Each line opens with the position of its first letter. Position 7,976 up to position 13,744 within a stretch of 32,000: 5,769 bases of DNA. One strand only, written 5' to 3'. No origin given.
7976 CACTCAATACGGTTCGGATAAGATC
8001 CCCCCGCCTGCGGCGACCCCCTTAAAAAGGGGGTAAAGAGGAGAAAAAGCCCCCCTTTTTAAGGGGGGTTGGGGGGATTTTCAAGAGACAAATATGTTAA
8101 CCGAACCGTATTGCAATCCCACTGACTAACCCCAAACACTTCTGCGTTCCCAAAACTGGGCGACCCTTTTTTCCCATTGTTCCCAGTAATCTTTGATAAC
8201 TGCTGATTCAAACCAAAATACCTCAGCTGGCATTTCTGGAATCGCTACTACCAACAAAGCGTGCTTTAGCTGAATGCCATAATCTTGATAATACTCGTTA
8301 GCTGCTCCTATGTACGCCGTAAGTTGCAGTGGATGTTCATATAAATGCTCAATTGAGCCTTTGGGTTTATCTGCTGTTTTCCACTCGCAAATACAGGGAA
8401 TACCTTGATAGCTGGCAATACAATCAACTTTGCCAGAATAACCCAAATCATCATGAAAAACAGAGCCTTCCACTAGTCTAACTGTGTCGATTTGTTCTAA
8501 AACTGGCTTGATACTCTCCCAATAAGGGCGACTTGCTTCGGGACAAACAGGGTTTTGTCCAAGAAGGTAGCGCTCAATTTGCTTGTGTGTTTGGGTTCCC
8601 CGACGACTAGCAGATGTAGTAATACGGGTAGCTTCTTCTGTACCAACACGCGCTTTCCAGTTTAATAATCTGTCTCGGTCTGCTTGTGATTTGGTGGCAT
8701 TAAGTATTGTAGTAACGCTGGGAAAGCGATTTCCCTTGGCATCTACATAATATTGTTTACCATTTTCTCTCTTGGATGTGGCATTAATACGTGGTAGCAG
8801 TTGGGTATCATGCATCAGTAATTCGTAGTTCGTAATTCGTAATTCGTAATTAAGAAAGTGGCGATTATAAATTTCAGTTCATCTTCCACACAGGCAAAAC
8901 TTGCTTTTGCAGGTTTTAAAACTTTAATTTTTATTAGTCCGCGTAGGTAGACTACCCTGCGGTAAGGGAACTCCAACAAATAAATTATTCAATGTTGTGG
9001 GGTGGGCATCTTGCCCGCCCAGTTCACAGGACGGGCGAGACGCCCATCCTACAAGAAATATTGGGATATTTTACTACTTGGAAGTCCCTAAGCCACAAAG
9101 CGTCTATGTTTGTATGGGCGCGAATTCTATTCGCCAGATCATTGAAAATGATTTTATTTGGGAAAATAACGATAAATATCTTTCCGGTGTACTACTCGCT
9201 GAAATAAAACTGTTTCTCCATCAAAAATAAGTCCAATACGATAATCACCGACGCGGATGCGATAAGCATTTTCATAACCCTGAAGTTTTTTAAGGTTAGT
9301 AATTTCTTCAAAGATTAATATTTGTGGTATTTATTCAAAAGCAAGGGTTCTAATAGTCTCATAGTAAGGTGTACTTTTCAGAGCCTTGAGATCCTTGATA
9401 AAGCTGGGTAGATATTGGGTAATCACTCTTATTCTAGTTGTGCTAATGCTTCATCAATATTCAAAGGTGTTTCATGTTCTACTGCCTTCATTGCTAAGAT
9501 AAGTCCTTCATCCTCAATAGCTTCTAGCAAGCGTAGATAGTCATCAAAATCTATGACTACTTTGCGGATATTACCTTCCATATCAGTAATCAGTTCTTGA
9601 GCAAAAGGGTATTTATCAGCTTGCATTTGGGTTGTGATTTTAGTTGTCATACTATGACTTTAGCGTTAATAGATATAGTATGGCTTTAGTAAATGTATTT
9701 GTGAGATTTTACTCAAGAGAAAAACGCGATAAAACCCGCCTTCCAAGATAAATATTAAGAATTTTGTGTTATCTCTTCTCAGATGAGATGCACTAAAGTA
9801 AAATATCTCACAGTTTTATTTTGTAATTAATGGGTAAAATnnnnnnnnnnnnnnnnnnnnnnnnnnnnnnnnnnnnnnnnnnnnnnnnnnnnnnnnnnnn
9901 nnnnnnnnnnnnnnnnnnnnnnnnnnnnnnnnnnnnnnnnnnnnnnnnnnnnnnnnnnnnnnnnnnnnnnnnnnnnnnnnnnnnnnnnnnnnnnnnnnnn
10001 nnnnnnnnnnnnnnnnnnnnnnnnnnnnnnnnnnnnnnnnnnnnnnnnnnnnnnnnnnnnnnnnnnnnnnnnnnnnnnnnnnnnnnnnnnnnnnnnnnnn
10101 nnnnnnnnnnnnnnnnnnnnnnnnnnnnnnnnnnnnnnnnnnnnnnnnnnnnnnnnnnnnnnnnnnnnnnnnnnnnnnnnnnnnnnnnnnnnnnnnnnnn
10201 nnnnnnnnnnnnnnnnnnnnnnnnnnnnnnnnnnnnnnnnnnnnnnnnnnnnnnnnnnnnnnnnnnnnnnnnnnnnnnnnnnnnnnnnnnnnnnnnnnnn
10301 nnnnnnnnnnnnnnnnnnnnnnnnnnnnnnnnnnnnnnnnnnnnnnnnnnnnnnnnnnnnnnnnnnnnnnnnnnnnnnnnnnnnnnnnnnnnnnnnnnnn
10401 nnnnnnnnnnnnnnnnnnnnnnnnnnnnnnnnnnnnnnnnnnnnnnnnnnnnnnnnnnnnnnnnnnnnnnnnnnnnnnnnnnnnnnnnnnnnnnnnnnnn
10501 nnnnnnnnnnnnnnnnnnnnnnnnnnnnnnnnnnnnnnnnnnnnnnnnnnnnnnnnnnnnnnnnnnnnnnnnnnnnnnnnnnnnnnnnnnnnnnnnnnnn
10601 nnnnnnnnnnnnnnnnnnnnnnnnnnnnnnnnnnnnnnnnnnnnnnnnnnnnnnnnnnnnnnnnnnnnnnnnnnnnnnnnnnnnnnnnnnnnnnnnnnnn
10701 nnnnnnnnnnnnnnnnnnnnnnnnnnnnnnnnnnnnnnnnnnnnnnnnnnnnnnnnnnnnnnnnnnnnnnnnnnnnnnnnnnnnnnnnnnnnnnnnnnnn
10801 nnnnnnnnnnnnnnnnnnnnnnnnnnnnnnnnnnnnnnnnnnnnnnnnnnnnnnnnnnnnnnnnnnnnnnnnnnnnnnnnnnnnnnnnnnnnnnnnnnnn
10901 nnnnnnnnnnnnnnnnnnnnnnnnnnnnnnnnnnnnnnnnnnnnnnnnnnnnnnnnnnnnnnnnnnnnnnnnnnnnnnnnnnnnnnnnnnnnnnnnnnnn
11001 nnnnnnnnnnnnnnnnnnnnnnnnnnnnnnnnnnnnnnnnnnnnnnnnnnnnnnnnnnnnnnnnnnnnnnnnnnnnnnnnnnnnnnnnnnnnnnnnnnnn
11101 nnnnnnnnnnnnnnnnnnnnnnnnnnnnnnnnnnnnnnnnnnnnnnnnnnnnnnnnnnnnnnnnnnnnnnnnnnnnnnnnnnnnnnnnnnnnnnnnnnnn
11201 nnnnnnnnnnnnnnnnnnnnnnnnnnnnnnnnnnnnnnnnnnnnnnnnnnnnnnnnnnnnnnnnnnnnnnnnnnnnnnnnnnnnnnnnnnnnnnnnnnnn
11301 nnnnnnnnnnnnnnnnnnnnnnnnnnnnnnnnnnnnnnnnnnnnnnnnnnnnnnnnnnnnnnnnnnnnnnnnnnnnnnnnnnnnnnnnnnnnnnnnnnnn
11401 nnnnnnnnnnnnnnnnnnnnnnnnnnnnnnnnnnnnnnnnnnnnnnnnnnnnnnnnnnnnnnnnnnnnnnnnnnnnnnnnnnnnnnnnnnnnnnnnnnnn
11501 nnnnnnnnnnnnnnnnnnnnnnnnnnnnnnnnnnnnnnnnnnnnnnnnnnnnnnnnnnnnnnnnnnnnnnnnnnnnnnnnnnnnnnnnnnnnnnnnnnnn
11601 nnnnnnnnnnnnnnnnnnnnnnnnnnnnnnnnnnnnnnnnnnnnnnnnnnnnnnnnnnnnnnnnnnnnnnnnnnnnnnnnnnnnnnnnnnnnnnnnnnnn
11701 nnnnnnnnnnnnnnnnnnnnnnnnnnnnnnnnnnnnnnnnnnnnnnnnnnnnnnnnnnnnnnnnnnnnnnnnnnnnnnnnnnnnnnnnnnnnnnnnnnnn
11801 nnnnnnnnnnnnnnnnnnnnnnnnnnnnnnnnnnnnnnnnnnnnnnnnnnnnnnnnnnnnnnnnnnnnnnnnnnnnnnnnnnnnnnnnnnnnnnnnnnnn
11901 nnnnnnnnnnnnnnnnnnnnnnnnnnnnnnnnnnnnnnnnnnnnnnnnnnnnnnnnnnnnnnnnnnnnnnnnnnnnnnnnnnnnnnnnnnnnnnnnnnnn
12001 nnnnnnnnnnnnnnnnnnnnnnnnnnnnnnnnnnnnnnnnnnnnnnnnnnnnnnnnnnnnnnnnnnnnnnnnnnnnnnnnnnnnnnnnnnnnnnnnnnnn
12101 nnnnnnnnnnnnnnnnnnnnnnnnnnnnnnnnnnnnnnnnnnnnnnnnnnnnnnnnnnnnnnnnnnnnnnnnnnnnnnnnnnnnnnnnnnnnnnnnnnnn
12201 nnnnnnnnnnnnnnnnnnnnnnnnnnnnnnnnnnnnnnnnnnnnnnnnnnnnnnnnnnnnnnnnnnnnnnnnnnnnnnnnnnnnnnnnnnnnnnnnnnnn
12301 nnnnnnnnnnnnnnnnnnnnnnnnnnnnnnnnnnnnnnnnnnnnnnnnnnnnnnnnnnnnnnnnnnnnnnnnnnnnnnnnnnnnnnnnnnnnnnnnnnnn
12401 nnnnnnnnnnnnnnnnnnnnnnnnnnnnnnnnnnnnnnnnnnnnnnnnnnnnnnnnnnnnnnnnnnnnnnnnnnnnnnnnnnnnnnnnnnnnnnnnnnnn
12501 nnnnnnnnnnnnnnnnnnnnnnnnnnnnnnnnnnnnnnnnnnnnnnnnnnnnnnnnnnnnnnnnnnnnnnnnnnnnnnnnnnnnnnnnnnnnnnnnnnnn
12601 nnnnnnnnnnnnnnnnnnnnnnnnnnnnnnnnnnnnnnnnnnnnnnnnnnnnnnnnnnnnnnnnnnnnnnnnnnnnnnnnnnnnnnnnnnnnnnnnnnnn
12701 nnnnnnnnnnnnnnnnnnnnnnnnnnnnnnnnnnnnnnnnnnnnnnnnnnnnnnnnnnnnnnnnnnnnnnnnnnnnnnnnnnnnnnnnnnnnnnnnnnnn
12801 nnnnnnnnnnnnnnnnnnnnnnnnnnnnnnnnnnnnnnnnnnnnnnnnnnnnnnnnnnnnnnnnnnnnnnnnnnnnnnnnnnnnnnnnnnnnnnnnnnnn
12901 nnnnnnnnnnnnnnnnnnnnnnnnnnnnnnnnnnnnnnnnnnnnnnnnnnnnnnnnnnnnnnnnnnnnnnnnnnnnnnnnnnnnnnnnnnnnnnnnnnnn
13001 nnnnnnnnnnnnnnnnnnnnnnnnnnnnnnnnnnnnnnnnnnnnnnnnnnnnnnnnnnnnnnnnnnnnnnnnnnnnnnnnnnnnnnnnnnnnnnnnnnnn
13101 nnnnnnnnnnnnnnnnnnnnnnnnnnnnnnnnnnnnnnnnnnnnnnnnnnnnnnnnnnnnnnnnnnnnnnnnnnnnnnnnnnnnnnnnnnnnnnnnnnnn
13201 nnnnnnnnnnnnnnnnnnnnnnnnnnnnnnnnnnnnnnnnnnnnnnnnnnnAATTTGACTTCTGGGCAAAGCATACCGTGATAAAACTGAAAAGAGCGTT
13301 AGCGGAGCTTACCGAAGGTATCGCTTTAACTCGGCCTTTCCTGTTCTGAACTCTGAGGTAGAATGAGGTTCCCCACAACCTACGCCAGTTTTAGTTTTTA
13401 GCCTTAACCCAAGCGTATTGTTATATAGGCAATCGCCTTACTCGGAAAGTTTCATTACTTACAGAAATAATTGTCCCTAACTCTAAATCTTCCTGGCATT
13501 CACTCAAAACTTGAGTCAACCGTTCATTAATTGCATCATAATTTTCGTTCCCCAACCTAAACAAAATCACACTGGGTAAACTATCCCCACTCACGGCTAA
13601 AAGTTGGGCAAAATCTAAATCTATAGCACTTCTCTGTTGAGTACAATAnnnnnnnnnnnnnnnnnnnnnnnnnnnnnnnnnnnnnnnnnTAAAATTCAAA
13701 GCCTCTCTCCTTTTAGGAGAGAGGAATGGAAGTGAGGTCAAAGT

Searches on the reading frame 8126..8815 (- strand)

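Call 26: search_protein_families(library=pfam, proteins=[window:8126-8815:-], max_evalue=0.01)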
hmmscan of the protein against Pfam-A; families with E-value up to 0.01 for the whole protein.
window:8126-8815:- (229 aa): 1 family
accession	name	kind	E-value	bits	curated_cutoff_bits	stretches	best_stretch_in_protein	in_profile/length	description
PF12705.13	PDDEXK_1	-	7.6e-06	26.5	22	1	82-223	83-222/247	PD-(D/E)XK nuclease superfamily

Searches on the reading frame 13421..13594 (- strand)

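Call 25: search_protein_families(library=pfam, proteins=[window:13421-13594:-], max_evalue=0.01)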
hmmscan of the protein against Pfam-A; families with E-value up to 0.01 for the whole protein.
window:13421-13594:- (57 aa): 1 family
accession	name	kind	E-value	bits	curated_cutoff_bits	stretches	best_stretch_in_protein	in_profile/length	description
PF18480.7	DUF5615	-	0.0038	17.5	23.8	1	6-46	68-108/110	Domain of unknown function (DUF5615)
